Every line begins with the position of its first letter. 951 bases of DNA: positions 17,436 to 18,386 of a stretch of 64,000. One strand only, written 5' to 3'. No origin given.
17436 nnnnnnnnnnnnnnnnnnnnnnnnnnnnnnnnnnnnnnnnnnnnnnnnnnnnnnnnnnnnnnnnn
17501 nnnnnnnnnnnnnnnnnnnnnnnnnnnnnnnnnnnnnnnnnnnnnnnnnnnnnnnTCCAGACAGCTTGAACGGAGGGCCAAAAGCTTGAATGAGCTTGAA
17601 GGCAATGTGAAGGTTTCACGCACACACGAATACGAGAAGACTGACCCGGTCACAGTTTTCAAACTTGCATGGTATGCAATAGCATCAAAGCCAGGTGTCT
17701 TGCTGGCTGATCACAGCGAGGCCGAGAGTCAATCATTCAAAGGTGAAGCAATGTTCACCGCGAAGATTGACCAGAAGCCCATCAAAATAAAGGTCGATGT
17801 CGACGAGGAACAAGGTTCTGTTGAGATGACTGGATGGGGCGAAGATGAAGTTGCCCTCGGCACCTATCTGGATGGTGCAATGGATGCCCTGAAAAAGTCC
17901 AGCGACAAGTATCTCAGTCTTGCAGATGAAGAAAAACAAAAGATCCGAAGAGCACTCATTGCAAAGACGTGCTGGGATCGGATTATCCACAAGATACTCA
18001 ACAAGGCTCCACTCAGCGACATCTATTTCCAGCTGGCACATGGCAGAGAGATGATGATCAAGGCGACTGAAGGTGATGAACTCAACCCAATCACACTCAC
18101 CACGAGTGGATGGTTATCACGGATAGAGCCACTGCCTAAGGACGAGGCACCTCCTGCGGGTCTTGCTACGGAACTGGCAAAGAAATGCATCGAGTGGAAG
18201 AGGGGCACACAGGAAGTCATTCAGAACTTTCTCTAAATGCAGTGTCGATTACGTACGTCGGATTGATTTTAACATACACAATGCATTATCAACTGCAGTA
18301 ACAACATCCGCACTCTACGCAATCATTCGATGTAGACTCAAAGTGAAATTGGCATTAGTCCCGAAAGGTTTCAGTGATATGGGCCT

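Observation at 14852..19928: Compact selenocysteine locus of the archaeal/eukaryal type: aSelB overlapping SepSecS, two uncharacterised ORFs, tRNA-Sec, and a divergent PSTK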

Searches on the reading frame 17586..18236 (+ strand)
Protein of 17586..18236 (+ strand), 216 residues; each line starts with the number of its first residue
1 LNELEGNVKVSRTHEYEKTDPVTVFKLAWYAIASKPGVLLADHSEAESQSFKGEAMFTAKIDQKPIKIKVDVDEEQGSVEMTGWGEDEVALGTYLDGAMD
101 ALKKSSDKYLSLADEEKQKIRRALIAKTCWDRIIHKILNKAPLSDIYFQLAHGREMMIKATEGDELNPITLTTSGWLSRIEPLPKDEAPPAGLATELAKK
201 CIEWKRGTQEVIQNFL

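Call 4: search_protein_families(library=pfam, proteins=[window:17586-18236:+], max_evalue=0.01)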
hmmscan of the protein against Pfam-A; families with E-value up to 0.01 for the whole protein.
window:17586-18236:+ (216 aa): 0 families

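Call 5: search_protein_families(library=ncbifam, proteins=[window:17586-18236:+], max_evalue=0.01)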
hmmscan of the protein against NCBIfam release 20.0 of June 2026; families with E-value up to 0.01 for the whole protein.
window:17586-18236:+ (216 aa): 1 family
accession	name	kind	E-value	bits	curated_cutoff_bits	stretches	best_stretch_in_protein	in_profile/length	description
NF045535.1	Sel_Asgard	equivalog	5.6e-67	225.4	132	1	18-213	2-195/195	putative selenocysteine system protein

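Call 15: find_homologous_proteins(query=window:17586-18236:+, max_evalue=0.001)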
Query window:17586-18236:+ (216 aa): 305 proteins with E <= 0.001 among 504 candidates; the best 120 are listed.
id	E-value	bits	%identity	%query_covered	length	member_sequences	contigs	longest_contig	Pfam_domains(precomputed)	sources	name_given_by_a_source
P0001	2.8e-139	480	100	100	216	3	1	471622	-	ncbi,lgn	-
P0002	8.0e-129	446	91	100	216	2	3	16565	-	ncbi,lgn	-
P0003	2.0e-127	441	90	100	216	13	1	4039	-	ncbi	-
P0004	3.5e-126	437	88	100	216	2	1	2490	-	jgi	jgi:hypothetical protein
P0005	4.3e-126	437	88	100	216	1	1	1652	-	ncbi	-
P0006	2.6e-125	434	88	100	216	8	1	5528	-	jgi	jgi:hypothetical protein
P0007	1.2e-124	432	90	100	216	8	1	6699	-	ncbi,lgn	-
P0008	1.5e-124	432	88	100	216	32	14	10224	-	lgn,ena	-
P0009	4.9e-123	427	88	100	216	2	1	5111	-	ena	-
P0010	5.2e-123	427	87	100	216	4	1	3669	-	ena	-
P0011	1.0e-122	426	88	100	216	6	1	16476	-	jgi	jgi:hypothetical protein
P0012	2.2e-118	411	85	100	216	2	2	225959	-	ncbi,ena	ncbi:MAG: hypothetical protein RTU09_01360 [Candidatus Thorarchaeota archaeon]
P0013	2.4e-78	281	57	100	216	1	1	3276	-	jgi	-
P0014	3.9e-76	273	58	100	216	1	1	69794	-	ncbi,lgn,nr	ncbi:MAG: hypothetical protein EAX95_08685 [Candidatus Thorarchaeota archaeon]|nr:hypothetical prote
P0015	1.0e-75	272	55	100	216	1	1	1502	-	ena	-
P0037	2.1e-71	258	53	100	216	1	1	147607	-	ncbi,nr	ncbi:MAG: hypothetical protein GF411_02285 [Candidatus Lokiarchaeota archaeon]|nr:hypothetical prote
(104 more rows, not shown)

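Call 17: find_encoding_contigs(protein=P0001, flank=10000, max_places=4)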
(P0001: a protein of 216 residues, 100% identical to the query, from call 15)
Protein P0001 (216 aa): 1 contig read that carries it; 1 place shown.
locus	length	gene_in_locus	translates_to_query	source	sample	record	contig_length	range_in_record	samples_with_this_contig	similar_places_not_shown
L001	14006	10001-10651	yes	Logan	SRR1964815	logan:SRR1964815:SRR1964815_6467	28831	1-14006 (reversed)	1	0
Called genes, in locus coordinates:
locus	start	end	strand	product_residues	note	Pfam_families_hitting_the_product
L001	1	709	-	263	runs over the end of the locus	PF02673:BacA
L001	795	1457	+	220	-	PF01865:PhoU_div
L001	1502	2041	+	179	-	PF02778:tRNA_int_endo_N, PF01974:tRNA_int_endo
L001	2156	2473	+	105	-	-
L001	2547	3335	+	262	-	-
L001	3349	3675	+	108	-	-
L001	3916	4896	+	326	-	PF00586:AIRS, PF02769:AIRS_C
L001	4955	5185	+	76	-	-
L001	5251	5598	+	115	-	PF00126:HTH_1 (weak)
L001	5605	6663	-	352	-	PF12801:Fer4_5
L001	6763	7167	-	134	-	-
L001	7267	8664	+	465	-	PF00009:GTP_EFTU, PF03144:GTP_EFTU_D2, PF21440:aSelB_III, PF04950:RIBIOP_C (weak)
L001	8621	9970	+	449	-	PF05889:SepSecS, PF00155:Aminotran_1_2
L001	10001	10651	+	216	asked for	-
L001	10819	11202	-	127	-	-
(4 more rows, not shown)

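Call 25: search_solved_structures(query=A1, max_evalue=10)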
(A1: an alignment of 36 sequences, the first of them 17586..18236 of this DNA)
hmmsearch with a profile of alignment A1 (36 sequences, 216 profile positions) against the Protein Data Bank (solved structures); distinct sequences matched with E-value up to 10: 1.
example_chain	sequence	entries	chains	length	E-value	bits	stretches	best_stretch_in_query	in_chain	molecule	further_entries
36za_6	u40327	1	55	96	1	12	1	81-140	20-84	Inner-peripheral baseplate spoke gp32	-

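Call 26: find_related_loci(query=A1, collection=genome_contigs, flank=10000)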
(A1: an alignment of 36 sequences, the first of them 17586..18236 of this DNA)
Query A1 (216 aa) in genome_contigs; peptide patterns used: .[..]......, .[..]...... (x = any residue, [..] = any of these).
168 stretches matched a pattern; 68 encode a relative of the query (tblastn E <= 1e-3); 67 distinct loci.
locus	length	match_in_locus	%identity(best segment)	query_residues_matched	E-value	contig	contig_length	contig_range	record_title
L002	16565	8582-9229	90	1-216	1e-134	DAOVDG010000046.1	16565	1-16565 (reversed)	MAG TPA_asm: Candidatus Thorarchaeota archaeon isolate CSMAG_1051 CSMAG_1051_k141_997022_length_16565_cov_77.8601, whole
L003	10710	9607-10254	90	1-216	4e-134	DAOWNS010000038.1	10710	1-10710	MAG TPA_asm: Candidatus Thorarchaeota archaeon isolate CSMAG_3034 CSMAG_3034_k141_964396_length_10710_cov_47.0551, whole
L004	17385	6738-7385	89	1-216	1e-131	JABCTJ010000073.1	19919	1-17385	MAG: Candidatus Thorarchaeota archaeon isolate HM4_FB6 k127_869593, whole genome shotgun sequence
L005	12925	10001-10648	89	1-216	2e-131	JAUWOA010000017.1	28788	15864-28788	MAG: Candidatus Thorarchaeota archaeon isolate CSMAG_2438 CSMAG_2438_k141_364856_length_28788_cov_93.1359, whole genome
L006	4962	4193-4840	87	1-216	7e-131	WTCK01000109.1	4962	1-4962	MAG: Candidatus Thorarchaeota archaeon isolate GLR93 c_000000318147, whole genome shotgun sequence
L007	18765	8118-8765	56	1-216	1e-82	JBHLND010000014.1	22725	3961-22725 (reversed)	MAG: Promethearchaeota archaeon isolate DZ2S.152 DZ2S.152@6743, whole genome shotgun sequence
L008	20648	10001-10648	56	1-216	2e-81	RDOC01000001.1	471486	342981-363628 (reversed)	MAG: Candidatus Thorarchaeota archaeon isolate SZ_4_bin3.344 NODE_1_length_471486_cov_11.540032, whole genome shotgun se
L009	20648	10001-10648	55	1-216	6e-81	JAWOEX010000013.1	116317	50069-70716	MAG: Candidatus Thorarchaeota archaeon isolate BLK6-1.bin.124 k191_2827685, whole genome shotgun sequence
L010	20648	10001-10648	54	1-216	3e-78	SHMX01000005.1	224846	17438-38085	MAG: Candidatus Thorarchaeota archaeon isolate BC 1189500005, whole genome shotgun sequence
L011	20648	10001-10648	53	1-216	1e-77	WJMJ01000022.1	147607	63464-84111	MAG: Promethearchaeota archaeon isolate RBin_111 k141_474662, whole genome shotgun sequence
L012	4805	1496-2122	56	9-216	7e-76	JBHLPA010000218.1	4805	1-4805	MAG: Promethearchaeota archaeon isolate DZ3S.355 DZ3S.355@79869, whole genome shotgun sequence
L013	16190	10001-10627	53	9-216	5e-76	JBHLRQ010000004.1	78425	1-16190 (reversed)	MAG: Candidatus Thorarchaeota archaeon isolate TM1S.149 TM1S.149@320, whole genome shotgun sequence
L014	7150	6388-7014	55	9-216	6e-76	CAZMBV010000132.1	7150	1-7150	MAG TPA_asm: uncultured archaeon isolate SRP214966_co2_306 genome assembly, contig: NODE_19863_length_7150_cov_8.287808,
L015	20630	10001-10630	56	8-216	3e-76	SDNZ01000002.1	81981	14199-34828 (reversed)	MAG: Candidatus Thorarchaeota archaeon isolate AMARA_8 AMARA-sed17-337, whole genome shotgun sequence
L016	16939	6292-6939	51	1-216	8e-76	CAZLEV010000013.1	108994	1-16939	MAG TPA_asm: uncultured archaeon isolate binchicken_co379_69 genome assembly, contig: NODE_133_length_108994_cov_19.3399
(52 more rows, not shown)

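Call 29: predict_structure(alignment_id=A1)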
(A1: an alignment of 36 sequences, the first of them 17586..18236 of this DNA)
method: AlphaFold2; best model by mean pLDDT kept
length: 216 residues; sequences in the alignment: 36
mean_pLDDT: 93.6   pTM: 0.90
mean pLDDT of the five models: 93.6, 93.5, 92.7, 92.3, 92.0
residues with pLDDT >= 90: 190; 70-90: 20; 50-70: 4; < 50: 2
segments of 3 or more residues with pLDDT < 50: none
pLDDT, mean of each block of 10 residues (from residue 1): 70 88 96 95 86 95 94 92 95 96 95 96 98 98 98 98 90 96 96 97 96 94
secondary structure, 60 per line:
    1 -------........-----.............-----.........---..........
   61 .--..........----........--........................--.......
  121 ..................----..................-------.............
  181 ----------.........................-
elements in order: E8-15 H21-33 E39-47 E51-61 E64-73 E78-85 H88-111 H114-138 H143-160 H168-180 H191-215

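Call 31: search_protein_representatives(alignment_id=A1)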
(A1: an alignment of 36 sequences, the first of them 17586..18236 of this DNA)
Query: 36 sequences, 216 profile positions. Proteins with E-value up to 0.001 (for the whole library): 29; up to 1e-10: 17; up to 1e-30: 7. The best 29 are listed.
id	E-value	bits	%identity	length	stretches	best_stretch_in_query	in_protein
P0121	7.5e-103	358.9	-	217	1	2-216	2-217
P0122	1.4e-68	246.9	-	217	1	4-216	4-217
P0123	6.7e-51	189.1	-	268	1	82-216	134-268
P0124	1.3e-48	181.6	-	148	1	1-148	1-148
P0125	4.8e-45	170.0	-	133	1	1-121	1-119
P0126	3.0e-42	160.8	-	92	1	125-216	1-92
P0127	2.5e-31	125.1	-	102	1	1-102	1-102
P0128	3.3e-29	118.2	-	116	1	1-116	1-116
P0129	2.6e-27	112.0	-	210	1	4-214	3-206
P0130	1.1e-25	106.7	-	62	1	156-216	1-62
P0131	1.1e-20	90.4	-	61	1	156-216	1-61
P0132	2.1e-19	86.2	-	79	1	1-60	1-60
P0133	4.2e-18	81.9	-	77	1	5-70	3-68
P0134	7.6e-15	71.2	-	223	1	5-214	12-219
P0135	6.7e-14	68.2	-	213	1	11-214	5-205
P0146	9.5e-06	41.5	-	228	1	68-206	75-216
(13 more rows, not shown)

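Call 43: find_encoding_contigs(protein=P0135, flank=8000, max_places=3)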
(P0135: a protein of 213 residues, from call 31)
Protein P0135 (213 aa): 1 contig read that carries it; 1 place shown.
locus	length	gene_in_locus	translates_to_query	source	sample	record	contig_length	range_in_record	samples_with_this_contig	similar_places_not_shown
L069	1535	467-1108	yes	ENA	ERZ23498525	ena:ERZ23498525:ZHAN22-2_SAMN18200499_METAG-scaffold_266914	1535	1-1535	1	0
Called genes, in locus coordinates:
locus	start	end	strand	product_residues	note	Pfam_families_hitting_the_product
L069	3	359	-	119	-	?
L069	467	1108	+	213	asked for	-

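Call 44: find_encoding_contigs(protein=P0129, flank=8000, max_places=3)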
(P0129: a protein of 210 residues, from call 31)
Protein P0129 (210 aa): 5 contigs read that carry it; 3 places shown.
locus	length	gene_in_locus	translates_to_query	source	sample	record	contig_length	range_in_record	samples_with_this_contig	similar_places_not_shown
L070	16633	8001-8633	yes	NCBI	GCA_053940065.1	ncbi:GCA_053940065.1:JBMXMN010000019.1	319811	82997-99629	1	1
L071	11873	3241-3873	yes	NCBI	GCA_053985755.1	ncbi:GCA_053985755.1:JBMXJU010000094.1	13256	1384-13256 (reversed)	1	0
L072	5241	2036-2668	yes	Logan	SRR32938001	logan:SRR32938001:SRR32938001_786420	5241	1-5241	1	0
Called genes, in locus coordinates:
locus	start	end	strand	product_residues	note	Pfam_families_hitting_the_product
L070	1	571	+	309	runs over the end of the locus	PF00557:Peptidase_M24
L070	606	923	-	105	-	PF01253:SUI1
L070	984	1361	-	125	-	PF03259:Robl_LC7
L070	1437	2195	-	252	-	PF01884:PcrB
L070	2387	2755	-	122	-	PF13484:Fer4_16 (faint), PF14697:Fer4_21 (faint), PF00037:Fer4 (weak), PF12837:Fer4_6 (faint), PF12838:Fer4_7, PF13187:Fer4_9 (weak), PF00037:Fer4 (weak)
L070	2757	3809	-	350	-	PF00146:NADHdh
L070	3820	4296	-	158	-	PF00329:Complex1_30kDa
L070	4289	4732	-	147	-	PF01058:Oxidored_q6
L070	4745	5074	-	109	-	-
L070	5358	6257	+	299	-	PF00294:PfkB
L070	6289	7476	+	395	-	PF00557:Peptidase_M24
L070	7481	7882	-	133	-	-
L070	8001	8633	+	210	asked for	-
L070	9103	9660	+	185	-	PF00134:Cyclin_N (faint), PF00382:TFIIB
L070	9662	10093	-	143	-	PF27217:AF_0155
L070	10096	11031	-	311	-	PF24827:AstE_AspA_cat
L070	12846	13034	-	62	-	-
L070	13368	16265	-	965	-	PF00133:tRNA-synt_1, PF01406:tRNA-synt_1e (faint), PF09334:tRNA-synt_1g, PF13603:tRNA-synt_1_2 (weak), PF00133:tRNA-synt_1 (weak), PF09334:tRNA-synt_1g (weak), PF08264:Anticodon_1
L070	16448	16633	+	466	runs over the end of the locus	PF00939:Na_sulph_symp, PF03600:CitMHS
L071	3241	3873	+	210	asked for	-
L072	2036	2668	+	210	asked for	-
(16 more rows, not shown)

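Call 47: find_encoding_contigs(protein=P0134, flank=8000, max_places=3)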
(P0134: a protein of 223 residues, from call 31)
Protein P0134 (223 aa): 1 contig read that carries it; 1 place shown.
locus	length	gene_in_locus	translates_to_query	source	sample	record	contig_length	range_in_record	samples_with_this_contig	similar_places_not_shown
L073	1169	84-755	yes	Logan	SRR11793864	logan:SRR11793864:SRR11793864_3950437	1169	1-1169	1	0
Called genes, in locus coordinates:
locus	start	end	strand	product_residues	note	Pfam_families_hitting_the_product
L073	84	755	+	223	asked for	-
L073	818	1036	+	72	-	-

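Call 49: find_homologous_proteins(query=A3, max_evalue=0.001)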
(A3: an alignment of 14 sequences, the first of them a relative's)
Query A3 (14 sequences) (223 aa, profile of the alignment): 143 proteins with E <= 0.001 among 3900 candidates; the best 120 are listed.
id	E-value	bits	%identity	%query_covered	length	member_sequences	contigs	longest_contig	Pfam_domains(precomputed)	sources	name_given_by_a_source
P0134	1.5e-73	265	100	100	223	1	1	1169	-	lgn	-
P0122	3.5e-65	238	26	87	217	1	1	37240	-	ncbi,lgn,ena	-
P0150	5.9e-65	237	72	100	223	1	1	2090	-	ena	-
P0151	2.3e-63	232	71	100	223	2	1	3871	-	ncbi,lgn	ncbi:MAG: hypothetical protein ACFFC5_06685 [Promethearchaeota archaeon]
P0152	2.7e-63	232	79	100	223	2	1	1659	-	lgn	-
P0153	8.1e-63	230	67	100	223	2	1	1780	-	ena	-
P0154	3.0e-62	228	68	100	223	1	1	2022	-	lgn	-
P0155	5.6e-62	228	74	100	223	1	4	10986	-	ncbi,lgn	ncbi:MAG: hypothetical protein ACFFBS_07475 [Promethearchaeota archaeon]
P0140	4.0e-61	225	32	91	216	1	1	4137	-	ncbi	ncbi:MAG: hypothetical protein ACTSYQ_00120 [Candidatus Odinarchaeia archaeon]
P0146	5.8e-57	211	25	64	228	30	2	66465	-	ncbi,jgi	-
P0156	1.2e-52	197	38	85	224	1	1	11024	-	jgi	jgi:chaperonin cofactor prefoldin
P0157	2.0e-49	186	24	59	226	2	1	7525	-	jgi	-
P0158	2.0e-49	186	20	59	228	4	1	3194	-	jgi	jgi:hypothetical protein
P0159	2.6e-49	186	24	87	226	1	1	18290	-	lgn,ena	-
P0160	7.3e-49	185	23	91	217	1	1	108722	-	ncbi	-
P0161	1.4e-44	171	20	88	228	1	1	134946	-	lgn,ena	-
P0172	8.4e-33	132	23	59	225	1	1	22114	-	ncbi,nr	ncbi:MAG: hypothetical protein GF317_21610|nr:hypothetical protein [Candidatus Lokiarchaeota archaeo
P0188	2.0e-31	128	25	60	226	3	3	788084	-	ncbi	ncbi:MAG: hypothetical protein ACFE94_00975 [Candidatus Hodarchaeota archaeon]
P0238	3.9e-30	123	23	87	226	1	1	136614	-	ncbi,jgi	ncbi:MAG: putative selenocysteine system protein [Promethearchaeota archaeon]|jgi:hypothetical prote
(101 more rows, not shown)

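Call 50: find_encoding_contigs(protein=P0238, flank=8000, max_places=1)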
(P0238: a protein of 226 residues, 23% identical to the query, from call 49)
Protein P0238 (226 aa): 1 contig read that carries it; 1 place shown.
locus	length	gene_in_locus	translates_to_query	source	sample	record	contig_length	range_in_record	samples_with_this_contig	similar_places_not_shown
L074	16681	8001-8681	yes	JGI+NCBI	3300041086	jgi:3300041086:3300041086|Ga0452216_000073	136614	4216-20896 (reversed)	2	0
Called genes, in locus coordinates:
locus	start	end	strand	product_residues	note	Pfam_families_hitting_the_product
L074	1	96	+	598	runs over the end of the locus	PF14478:DUF4430 (weak)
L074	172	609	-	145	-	PF03259:Robl_LC7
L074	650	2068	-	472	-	PF00009:GTP_EFTU, PF03144:GTP_EFTU_D2, PF21440:aSelB_III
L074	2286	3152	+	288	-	PF13240:Zn_Ribbon_1 (weak)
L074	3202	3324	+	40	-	-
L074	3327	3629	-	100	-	-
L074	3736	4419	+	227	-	PF00293:NUDIX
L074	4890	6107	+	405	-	PF00248:Aldo_ket_red, PF13746:Fer4_18 (faint), PF13183:Fer4_8 (weak), PF13187:Fer4_9 (weak), PF13237:Fer4_10 (weak), PF13534:Fer4_17 (weak)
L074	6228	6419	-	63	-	-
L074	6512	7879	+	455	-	PF05889:SepSecS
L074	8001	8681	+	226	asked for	-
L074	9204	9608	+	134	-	-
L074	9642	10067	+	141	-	-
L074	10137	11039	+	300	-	-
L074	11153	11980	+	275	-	PF01887:SAM_HAT_N, PF20257:SAM_HAT_C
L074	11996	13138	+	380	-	PF00293:NUDIX (weak), PF01467:CTP_transf_like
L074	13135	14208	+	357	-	PF01137:RTC, PF05189:RTC_insert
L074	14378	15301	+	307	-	-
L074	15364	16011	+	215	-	PF03997:VPS28 (weak)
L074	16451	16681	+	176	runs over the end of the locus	PF02224:Cytidylate_kin (weak), PF13189:Cytidylate_kin2, PF13207:AAA_17, PF13238:AAA_18, PF02224:Cytidylate_kin (weak)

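Call 51: find_encoding_contigs(protein=P0188, flank=8000, max_places=1)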
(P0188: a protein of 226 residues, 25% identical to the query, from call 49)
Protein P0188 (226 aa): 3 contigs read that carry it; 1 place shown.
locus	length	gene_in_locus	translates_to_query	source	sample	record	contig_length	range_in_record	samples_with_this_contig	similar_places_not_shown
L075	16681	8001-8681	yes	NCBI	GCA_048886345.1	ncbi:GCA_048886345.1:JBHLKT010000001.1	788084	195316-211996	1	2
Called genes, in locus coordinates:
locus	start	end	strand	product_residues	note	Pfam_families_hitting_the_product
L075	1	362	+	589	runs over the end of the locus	PF14478:DUF4430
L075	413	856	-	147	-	PF03259:Robl_LC7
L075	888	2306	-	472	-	PF00009:GTP_EFTU, PF03144:GTP_EFTU_D2, PF21440:aSelB_III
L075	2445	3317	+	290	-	PF13240:Zn_Ribbon_1 (weak), PF13248:Zn_ribbon_3 (faint)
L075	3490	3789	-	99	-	-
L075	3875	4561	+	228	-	PF00293:NUDIX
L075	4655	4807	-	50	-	-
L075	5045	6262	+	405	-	PF00248:Aldo_ket_red, PF13746:Fer4_18 (faint), PF13237:Fer4_10 (weak), PF13183:Fer4_8 (weak), PF13187:Fer4_9, PF13534:Fer4_17 (weak)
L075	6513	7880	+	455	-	PF05889:SepSecS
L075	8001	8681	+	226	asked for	-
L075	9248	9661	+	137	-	-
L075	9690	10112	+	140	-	-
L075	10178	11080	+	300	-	-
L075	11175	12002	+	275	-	PF01887:SAM_HAT_N, PF20257:SAM_HAT_C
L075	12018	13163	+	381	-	PF00293:NUDIX (weak), PF01467:CTP_transf_like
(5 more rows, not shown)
